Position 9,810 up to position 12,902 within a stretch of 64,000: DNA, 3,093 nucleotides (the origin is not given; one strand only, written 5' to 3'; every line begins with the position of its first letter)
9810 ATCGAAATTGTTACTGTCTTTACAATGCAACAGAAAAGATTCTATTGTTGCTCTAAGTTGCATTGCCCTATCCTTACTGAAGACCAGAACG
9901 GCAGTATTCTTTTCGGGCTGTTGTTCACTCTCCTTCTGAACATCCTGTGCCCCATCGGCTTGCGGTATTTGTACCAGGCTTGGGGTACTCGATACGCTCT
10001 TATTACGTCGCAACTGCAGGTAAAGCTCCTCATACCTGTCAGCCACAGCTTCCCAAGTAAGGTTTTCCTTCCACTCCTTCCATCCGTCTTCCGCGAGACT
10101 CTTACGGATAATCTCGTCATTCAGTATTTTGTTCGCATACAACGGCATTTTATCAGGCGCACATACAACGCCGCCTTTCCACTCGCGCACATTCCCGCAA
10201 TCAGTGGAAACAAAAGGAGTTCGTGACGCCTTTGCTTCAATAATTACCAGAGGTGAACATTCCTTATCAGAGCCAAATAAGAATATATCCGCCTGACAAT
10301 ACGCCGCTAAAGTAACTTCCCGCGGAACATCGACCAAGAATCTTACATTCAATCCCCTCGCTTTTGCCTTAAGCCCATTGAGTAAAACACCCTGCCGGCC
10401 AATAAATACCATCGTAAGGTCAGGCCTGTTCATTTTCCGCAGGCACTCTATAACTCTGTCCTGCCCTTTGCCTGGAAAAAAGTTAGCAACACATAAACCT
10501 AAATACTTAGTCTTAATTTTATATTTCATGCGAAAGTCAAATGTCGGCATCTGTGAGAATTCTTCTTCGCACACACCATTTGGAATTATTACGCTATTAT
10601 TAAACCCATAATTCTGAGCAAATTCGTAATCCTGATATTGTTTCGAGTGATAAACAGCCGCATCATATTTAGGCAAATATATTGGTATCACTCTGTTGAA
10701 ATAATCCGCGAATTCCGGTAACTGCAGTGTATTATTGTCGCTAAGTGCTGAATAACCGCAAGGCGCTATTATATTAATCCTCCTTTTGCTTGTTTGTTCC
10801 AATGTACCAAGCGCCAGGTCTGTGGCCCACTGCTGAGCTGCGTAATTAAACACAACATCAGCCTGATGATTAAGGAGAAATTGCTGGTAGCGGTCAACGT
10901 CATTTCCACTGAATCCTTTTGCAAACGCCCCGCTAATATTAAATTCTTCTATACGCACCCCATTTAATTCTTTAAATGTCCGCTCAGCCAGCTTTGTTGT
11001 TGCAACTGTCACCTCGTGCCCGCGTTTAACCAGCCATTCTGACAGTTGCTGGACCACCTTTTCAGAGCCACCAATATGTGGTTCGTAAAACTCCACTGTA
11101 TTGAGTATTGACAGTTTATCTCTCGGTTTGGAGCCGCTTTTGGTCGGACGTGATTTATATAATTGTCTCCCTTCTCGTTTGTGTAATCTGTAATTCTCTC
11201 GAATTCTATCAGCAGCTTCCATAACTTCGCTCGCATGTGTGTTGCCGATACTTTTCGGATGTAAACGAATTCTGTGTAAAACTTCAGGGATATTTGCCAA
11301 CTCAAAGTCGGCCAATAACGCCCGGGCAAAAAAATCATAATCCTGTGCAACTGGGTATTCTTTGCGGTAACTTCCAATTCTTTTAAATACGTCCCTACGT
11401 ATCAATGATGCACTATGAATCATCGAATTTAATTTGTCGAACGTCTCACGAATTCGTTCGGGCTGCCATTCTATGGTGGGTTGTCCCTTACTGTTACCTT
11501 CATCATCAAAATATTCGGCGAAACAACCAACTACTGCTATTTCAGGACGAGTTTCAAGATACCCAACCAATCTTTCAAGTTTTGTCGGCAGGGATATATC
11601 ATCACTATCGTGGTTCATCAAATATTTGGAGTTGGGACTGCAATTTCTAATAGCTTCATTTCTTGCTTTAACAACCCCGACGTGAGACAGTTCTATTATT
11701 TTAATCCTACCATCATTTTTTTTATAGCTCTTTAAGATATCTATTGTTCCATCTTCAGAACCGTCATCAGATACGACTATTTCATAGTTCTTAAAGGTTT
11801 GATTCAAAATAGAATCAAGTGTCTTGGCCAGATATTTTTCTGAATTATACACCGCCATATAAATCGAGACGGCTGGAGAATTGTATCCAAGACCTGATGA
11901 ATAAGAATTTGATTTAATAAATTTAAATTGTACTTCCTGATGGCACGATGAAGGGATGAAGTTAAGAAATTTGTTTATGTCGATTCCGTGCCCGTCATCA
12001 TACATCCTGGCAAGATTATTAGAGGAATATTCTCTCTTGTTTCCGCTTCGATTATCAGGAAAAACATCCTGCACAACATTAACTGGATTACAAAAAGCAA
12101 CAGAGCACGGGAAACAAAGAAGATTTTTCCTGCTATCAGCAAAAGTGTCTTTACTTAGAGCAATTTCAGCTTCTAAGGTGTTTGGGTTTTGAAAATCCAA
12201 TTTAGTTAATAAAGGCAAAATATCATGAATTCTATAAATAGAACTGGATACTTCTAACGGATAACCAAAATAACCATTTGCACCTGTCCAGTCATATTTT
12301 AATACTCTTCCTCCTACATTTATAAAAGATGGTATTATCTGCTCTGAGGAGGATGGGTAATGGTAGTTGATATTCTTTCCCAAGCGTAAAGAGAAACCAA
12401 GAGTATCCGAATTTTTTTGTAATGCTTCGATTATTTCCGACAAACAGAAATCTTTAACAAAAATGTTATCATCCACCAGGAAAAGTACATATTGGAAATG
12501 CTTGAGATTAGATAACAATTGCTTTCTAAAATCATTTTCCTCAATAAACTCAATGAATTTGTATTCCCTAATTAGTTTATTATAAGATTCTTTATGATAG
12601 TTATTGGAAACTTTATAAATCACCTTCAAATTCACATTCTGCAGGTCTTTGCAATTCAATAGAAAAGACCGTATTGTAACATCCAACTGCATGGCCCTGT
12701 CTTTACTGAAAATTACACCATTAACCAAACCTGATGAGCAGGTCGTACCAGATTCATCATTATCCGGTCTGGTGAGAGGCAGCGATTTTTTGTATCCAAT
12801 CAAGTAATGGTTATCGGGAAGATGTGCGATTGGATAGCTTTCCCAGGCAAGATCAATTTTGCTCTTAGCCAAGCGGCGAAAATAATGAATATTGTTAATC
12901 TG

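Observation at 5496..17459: A 3,987-aa glycan-assembly megaprotein encoded inside a flagellar gene run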

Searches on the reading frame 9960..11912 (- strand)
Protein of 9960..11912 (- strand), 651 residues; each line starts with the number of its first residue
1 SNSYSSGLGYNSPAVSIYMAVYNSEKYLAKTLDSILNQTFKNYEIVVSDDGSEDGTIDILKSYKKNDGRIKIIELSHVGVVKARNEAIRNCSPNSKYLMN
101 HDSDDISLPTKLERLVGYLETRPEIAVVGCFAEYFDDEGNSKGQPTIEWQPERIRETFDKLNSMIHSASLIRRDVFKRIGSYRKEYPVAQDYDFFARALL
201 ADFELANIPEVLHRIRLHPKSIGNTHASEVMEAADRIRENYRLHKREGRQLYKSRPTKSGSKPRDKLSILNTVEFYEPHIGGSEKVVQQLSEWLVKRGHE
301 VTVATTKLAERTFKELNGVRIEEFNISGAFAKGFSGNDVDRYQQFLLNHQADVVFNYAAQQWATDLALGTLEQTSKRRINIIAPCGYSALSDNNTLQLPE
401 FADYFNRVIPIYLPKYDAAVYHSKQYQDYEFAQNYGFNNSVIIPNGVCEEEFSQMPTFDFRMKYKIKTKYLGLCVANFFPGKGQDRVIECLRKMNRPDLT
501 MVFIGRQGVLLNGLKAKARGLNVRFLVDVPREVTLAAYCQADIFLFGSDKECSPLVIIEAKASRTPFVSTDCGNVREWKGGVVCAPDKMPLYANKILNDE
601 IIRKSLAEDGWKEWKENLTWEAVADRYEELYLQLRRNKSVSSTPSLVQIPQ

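Call 4: search_protein_families(library=pfam, max_evalue=0.01, proteins=[window:9960-11912:-])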
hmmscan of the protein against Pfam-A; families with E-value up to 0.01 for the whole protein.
window:9960-11912:- (651 aa): 7 families
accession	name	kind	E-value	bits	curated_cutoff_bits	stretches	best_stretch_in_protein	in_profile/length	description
PF00535.33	Glycos_transf_2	-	3.5e-37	128.3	23.3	1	16-179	1-167/168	Glycosyl transferase family 2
PF00534.26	Glycos_transf_1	-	1e-15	58.1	26.4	1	463-598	8-157/172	Glycosyl transferases group 1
PF13641.12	Glyco_tranf_2_3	-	1.9e-14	54.7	27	1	13-212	1-208/230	Glycosyltransferase like family 2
PF13692.12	Glyco_trans_1_4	-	8.5e-14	52.4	27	1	473-597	5-137/142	Glycosyl transferases group 1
PF13439.12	Glyco_transf_4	-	2.9e-11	44.1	28.5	1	280-448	1-167/170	Glycosyltransferase Family 4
PF10111.15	Glyco_tranf_2_2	-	2e-09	37.8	27.3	1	19-216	4-218/276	Glycosyltransferase like family 2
PF13579.12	Glyco_trans_4_4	-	1.5e-05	25.8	29.7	1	281-355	1-76/158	Glycosyl transferase 4-like domain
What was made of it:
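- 11190..11876 (-): GT2a (aa 1862-2090), DXD motif 'DSDD'. Call 4: PF00535, E 3.5e-37.
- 10020..11114 (-): GT4a (aa 2116-2480): GT-B fold, Glyco_transf_4 plus Glycos_transf_1, with an EX7E motif (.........). Call 4.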

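Call 20: search_protein_families(library=ncbifam, max_evalue=0.01, proteins=[window:9960-11912:-])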
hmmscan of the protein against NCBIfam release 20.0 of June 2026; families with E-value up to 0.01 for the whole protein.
window:9960-11912:- (651 aa): 40 families (the best 25 are shown)
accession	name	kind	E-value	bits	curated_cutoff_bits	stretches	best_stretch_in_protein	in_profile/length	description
NF053739.1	GlytfEpsEBac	equivalog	2.3e-31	108.7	450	1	13-217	1-204/265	glycosyltransferase EpsE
NF047683.1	TeichurnBiosyTuaG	equivalog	1.8e-22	80.2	400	1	11-143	4-134/252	teichuronic acid biosynthesis protein TuaG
NF007482.0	PRK10073.1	equivalog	1.9e-20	73.1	423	1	12-141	5-131/334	glycosyltransferase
TIGR03937.1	PgaC_IcaA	equivalog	3.5e-14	52.6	422.3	1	12-128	44-159/407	poly-beta-1,6-N-acetyl-D-glucosamine synthase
NF050050.1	ProtGlycPglI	equivalog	9.3e-14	51.5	500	1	13-120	2-109/306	GalNAc(5)-diNAcBac-PP-undecaprenol beta-1,3-glucosyltransferase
NF041010.1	glycosy_Agl16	equivalog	9.8e-13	47.7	575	1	438-634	154-351/352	glycosylation protein Agl16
NF041875.1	EPS_EpsD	equivalog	7.1e-12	45.4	370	1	15-163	1-145/325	exopolysaccharide biosynthesis glycosyltransferase EpsD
NF007453.0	PRK10018.1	equivalog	3.1e-11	43.4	382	1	11-201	4-192/280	colanic acid biosynthesis glycosyltransferase WcaA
TIGR03999.1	thiol_BshA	equivalog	4.7e-11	42.2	273.7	1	441-634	170-373/375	N-acetyl-alpha-D-glucosaminyl L-malate synthase BshA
TIGR04017.1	WcaA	equivalog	7.9e-11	42.1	495.75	1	11-201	3-191/279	colanic acid biosynthesis glycosyltransferase WcaA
NF053513.1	Gtran_IagA_BgsA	equivalog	3.9e-10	39.2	460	1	431-593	119-290/333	LTA glycolipid anchor biosynthesis glycosyltransferase, IagA/BgsA family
TIGR03111.1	glyc2_xrt_Gpos1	hypoth_equivalog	8.5e-10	38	363.95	1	12-128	48-165/439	TIGR03111 family XrtG-associated glycosyltransferase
TIGR04440.1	glyco_TIGR04440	domain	9.3e-10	38.6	70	1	15-182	2-178/215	TIGR00180 family glycosyltransferase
NF038299.1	EPS_HpsN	equivalog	3.8e-09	36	425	1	13-129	1-116/317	hormogonium polysaccharide biosynthesis glycosyltransferase HpsN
NF041394.1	GtaseAglG_Halo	equivalog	1e-08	34.8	440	1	15-136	3-124/304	glucosyl-dolichyl phosphate glucuronosyltransferase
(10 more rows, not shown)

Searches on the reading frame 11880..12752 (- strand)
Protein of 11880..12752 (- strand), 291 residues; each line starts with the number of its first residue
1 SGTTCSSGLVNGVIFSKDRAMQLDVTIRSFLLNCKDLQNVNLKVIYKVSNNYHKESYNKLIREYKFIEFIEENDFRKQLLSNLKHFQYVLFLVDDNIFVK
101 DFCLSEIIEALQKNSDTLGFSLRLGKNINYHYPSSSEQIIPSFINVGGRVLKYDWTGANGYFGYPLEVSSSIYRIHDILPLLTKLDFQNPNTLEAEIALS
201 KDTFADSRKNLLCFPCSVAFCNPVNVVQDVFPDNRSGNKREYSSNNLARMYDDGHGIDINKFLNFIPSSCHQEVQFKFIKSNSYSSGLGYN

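Call 4: search_protein_families(library=pfam, max_evalue=0.01, proteins=[window:11880-12752:-])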
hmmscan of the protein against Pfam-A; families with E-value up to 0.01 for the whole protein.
window:11880-12752:- (291 aa): 0 families

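Call 20: search_protein_families(library=ncbifam, max_evalue=0.01, proteins=[window:11880-12752:-])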
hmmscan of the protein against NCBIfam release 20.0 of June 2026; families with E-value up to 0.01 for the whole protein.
window:11880-12752:- (291 aa): 0 families

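Call 22: search_solved_structures(query=A1, max_evalue=10, show_alignments=3)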
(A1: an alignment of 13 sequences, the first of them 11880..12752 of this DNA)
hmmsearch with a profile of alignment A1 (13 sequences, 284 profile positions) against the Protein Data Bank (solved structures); distinct sequences matched with E-value up to 10: 2.
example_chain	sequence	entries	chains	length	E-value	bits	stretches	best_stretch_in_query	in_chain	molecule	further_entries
1h7l_A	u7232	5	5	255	0.02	17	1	43-116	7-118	SPORE COAT POLYSACCHARIDE BIOSYNTHESIS PROTEIN SPSA | PROTEIN (SPORE COAT POLYSACCHARIDE BIOSYNTHESIS PROTEIN SPSA)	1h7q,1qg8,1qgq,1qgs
8dkc_E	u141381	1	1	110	0.44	12.6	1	213-267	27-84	RNA polymerase Rpb6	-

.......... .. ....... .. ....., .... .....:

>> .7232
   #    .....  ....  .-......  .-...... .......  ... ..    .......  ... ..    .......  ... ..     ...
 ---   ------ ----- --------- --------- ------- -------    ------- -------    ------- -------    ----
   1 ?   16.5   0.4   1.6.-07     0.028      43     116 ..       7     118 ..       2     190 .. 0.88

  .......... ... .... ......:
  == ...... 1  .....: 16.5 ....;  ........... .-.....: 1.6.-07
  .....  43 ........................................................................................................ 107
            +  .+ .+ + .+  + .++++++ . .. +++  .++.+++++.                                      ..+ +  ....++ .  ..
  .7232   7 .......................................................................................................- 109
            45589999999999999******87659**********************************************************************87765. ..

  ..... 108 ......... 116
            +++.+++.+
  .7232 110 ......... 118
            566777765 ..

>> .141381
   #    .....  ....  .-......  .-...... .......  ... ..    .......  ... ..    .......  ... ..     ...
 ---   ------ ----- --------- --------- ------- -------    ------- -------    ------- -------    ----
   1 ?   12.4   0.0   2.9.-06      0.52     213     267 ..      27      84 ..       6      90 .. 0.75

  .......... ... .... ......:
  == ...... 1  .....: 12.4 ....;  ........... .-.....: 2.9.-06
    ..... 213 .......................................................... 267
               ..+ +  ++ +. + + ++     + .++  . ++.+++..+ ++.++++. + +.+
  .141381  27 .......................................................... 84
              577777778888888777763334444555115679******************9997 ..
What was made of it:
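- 11895..12737 (-): X1 (aa 1575-1855): GT-A-fold domain of a large family with no Pfam match. Motifs: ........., VDDN, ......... Call 22: SpsA hit at the DXD motif.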

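Call 52: predict_structure(alignment_id=A4)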
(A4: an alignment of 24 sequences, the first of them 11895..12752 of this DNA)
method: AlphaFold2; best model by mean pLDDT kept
length: 286 residues; sequences in the alignment: 24
mean_pLDDT: 89.8   pTM: 0.89
mean pLDDT of the five models: 89.8, 88.9, 88.1, 88.0, 87.7
residues with pLDDT >= 90: 231; 70-90: 25; 50-70: 10; < 50: 20
segments of 3 or more residues with pLDDT < 50: 1-6, 225-236
pLDDT, mean of each block of 10 residues (from residue 1): 58 97 97 97 97 97 98 98 96 96 98 97 97 91 96 96 89 97 96 92 94 97 54 48 86 94 95 90 54
secondary structure, 60 per line:
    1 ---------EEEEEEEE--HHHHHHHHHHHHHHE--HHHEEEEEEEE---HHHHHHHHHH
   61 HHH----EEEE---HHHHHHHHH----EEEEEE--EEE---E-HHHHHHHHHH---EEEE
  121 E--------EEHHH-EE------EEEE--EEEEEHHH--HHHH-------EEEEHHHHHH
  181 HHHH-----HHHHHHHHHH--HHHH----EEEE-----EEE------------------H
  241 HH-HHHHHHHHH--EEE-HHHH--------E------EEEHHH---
elements in order: E10-17 H20-33 E40-47 H51-63 E68-71 H75-83 E88-93 E96-98 H104-113 E117-121 E144-147 E150-154 H160-163 E171-174 H175-184 H190-199 H202-205 E210-213 E219-221 H244-252 E255-257 H259-262 E278-280
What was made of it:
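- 11895..12737 (-): Call 52: pLDDT 89.8.
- On GT-A fold (for X1 and X2): The model has pLDDT 89.8 (call 52).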

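Call 55: fold_search(model_id=the predicted structure, library=pdb)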
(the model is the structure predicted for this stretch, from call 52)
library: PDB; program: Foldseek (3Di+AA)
matches with E <= 10: 1590; with E <= 0.001: 226
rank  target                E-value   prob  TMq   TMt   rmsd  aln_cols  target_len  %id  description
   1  1fo8                  3.4e-08  1.00  0.48  0.43   4.9       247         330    8  CRYSTAL STRUCTURE OF N-ACETYLGLUCOSAMINYLTRANSFERASE I (released 2001-04-25)
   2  6h4f_E                5.3e-08  1.00  0.51  0.47   5.3       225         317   17  TarP-3RboP (released 2018-09-26)
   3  1fo9                  6.0e-08  1.00  0.52  0.45   4.7       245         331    8  CRYSTAL STRUCTURE OF N-ACETYLGLUCOSAMINYLTRANSFERASE I (released 2001-04-25)
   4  6h4f_A                6.8e-08  1.00  0.50  0.46   6.8       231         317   16  TarP-3RboP (released 2018-09-26)
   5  1foa                  8.7e-08  1.00  0.53  0.45   5.3       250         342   10  CRYSTAL STRUCTURE OF N-ACETYLGLUCOSAMINYLTRANSFERASE I (released 2001-05-16)
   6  6h4f_B                1.4e-07  1.00  0.50  0.45   6.7       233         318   16  TarP-3RboP (released 2018-09-26)
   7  6h4f_Q                2.1e-07  1.00  0.50  0.47   5.1       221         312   17  TarP-3RboP (released 2018-09-26)
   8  6hnq_B                2.1e-07  1.00  0.50  0.45   5.4       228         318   16  TarP-6RboP-(CH2)6NH2 (released 2018-10-24)
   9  6h4f_C                2.4e-07  1.00  0.49  0.45   6.7       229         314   16  TarP-3RboP (released 2018-09-26)
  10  6h4f_I                2.9e-07  1.00  0.51  0.47   5.2       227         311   18  TarP-3RboP (released 2018-09-26)
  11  1qg8                  3.7e-07  1.00  0.51  0.60  10.3       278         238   12  NATIVE (MAGNESIUM-CONTAINING) SPSA FROM BACILLUS SUBTILIS (released 2000-04-21)
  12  6h1j_B                4.2e-07  1.00  0.50  0.46   5.1       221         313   17  TarP native (released 2018-09-26)
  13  6h21_C                4.5e-07  1.00  0.48  0.44   6.9       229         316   16  TarP-UDP-GlcNAc-Mn (released 2018-09-26)
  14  1h7l                  4.8e-07  1.00  0.50  0.58   9.9       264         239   13  dTDP-MAGNESIUM COMPLEX OF SPSA FROM BACILLUS SUBTILIS (released 2001-12-13)
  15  1h7q                  5.5e-07  1.00  0.46  0.53   6.8       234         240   14  dTDP-MANGANESE COMPLEX OF SPSA FROM BACILLUS SUBTILIS (released 2001-12-13)
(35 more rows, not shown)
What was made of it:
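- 11895..12737 (-): Call 55: GnT-I, TarP, SpsA, POMGNT1.
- On GT-A fold (for X1 and X2): Foldseek E values are 3e-8 to 1e-6 against GnT-I, TarP, SpsA and POMGNT1, with TM about 0.5 (call 55).
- Checked: X1 is a GT-A fold: pLDDT 89.8, Foldseek E 3e-8 to GnT-I, TarP and SpsA (calls 52, 55).
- X1 is a GT-A fold (calls 52, 55).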
